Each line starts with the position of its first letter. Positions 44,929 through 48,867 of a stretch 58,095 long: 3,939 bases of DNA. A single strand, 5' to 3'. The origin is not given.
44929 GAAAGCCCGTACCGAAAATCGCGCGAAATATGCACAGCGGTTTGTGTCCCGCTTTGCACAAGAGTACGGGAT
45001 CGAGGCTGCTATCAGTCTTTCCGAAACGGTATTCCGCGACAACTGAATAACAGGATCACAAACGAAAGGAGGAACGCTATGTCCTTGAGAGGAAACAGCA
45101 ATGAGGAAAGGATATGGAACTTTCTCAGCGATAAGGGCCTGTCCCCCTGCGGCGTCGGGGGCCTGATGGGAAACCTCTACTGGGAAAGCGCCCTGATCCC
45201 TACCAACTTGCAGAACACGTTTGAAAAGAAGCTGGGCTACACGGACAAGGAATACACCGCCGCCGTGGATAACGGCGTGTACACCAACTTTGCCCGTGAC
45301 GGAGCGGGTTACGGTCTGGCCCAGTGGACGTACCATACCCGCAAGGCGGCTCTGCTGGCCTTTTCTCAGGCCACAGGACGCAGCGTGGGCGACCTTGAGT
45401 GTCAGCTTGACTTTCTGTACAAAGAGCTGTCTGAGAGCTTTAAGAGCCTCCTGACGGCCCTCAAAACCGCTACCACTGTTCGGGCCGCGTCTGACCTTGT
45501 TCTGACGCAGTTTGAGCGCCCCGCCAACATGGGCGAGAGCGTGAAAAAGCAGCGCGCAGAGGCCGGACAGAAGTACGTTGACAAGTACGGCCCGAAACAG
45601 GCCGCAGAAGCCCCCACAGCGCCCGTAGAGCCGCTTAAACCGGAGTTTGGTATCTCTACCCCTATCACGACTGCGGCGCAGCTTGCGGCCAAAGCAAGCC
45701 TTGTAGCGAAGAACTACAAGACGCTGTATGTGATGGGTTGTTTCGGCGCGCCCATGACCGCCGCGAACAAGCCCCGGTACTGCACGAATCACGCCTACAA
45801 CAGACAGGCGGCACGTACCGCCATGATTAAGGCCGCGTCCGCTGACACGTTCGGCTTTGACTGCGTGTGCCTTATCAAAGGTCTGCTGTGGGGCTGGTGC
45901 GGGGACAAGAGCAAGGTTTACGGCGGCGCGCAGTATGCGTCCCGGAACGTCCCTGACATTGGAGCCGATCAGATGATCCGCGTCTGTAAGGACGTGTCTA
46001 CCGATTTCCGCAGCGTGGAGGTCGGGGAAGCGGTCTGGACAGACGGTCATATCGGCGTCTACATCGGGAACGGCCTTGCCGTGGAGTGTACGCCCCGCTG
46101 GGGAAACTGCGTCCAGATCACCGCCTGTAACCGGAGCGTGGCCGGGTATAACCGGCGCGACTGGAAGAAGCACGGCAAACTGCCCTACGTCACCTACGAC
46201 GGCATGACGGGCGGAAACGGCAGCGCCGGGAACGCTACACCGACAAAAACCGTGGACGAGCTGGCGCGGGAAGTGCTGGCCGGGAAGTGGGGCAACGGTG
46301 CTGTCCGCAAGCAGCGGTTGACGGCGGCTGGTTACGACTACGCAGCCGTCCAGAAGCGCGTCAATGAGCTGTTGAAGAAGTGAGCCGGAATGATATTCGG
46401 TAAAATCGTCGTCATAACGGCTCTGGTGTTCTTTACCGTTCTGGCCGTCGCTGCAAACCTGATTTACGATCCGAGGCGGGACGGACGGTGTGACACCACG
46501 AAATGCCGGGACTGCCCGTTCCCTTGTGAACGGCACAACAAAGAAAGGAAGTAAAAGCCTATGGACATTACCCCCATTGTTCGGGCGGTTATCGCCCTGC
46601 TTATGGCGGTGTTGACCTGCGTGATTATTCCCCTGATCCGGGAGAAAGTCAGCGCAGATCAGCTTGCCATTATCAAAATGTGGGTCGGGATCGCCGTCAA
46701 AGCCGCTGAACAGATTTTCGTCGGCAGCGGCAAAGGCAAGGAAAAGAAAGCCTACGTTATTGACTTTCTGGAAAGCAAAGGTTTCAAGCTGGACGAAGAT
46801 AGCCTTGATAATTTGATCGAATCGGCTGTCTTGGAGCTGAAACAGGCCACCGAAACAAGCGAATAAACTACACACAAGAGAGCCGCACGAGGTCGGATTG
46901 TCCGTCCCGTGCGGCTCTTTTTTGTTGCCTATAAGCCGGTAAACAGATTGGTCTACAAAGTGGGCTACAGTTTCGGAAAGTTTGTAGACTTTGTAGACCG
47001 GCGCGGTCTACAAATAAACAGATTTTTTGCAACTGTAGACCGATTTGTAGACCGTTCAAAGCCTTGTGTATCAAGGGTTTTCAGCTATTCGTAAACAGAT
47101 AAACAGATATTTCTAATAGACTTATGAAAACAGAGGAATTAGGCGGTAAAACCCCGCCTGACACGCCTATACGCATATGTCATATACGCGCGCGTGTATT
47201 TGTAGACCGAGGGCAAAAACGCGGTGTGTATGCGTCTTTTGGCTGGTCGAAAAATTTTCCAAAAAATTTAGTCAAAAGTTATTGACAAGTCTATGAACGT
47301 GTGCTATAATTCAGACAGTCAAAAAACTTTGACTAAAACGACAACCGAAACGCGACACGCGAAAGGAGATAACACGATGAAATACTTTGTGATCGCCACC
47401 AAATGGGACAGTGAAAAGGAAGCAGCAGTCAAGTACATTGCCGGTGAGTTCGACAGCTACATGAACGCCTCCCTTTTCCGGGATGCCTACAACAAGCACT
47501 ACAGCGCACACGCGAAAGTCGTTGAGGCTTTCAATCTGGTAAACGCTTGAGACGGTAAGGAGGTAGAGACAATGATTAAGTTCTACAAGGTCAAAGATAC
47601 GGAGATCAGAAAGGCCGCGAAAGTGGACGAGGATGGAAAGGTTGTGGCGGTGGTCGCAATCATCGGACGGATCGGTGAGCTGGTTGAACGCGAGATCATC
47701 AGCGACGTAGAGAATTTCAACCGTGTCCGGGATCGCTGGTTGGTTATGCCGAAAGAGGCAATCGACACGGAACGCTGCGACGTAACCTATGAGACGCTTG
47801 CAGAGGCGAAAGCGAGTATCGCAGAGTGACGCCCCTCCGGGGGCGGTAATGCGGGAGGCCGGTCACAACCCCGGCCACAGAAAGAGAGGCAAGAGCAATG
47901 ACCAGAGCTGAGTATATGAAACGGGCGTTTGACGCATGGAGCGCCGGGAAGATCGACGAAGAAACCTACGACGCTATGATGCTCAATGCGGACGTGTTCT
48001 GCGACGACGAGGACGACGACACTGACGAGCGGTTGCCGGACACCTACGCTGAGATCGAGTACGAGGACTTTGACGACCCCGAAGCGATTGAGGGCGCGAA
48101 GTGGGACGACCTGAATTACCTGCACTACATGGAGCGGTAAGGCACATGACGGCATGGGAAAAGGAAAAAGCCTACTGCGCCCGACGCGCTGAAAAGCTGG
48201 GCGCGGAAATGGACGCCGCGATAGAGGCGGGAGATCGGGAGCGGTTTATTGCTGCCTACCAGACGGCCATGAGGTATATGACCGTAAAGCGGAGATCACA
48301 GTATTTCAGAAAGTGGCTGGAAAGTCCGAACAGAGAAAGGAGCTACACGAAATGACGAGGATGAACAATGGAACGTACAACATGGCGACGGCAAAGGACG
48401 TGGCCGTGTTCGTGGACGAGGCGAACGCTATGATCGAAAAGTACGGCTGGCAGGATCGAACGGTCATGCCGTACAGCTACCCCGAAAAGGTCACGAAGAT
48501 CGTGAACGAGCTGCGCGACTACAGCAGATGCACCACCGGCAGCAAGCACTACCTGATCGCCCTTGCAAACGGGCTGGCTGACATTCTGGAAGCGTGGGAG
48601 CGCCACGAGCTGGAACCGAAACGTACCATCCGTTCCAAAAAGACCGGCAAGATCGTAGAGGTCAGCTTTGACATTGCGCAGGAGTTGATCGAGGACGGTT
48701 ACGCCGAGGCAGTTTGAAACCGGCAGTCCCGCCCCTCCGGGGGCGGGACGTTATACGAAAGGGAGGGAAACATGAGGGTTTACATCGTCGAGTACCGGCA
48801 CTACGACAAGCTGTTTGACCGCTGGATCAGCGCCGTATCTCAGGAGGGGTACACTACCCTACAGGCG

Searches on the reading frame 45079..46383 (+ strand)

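Call 10: search_protein_families(library=pfam, proteins=[window:45079-46383:+], max_evalue=0.01)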
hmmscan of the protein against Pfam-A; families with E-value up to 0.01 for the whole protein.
window:45079-46383:+ (434 aa): 2 families
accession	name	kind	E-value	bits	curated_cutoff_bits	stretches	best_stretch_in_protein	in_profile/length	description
PF18013.6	Phage_lysozyme2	-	3.8e-28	98.8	28.2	1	8-170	2-140/140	Phage tail lysozyme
PF08230.16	CW_7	-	4.5e-22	78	25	1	393-432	1-40/40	CW_7 repeat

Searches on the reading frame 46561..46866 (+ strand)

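Call 10: search_protein_families(library=pfam, proteins=[window:46561-46866:+], max_evalue=0.01)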
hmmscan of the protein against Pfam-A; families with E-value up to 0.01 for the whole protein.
window:46561-46866:+ (101 aa): 1 family
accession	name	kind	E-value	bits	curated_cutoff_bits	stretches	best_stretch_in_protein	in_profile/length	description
PF09682.15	Phage_holin_6_1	-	2.2e-14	54.1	24.9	1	4-95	6-101/101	Bacteriophage holin of superfamily 6 (Holin_LLH)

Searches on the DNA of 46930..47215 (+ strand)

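Call 87: search_dna_similar(query=window:46930-47215:+, collection=plasmids, mode=distant, max_evalue=0.01, max_rows=10)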
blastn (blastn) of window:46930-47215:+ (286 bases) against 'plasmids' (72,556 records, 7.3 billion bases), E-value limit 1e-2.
No match.

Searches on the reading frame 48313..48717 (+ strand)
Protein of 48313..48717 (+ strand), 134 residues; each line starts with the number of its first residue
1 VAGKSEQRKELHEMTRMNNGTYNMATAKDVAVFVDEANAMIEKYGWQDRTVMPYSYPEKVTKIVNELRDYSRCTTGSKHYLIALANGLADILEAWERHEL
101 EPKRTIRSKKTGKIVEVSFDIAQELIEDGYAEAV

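Call 48: search_protein_families(library=phrogs, proteins=[window:48313-48717:+], max_evalue=0.001)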
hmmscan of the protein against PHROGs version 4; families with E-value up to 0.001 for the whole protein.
window:48313-48717:+ (134 aa): 1 family
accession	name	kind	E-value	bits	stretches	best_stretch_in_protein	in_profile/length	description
phrog_748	-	connector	0.00032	22.2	0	106-133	3-30/63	head-tail connector protein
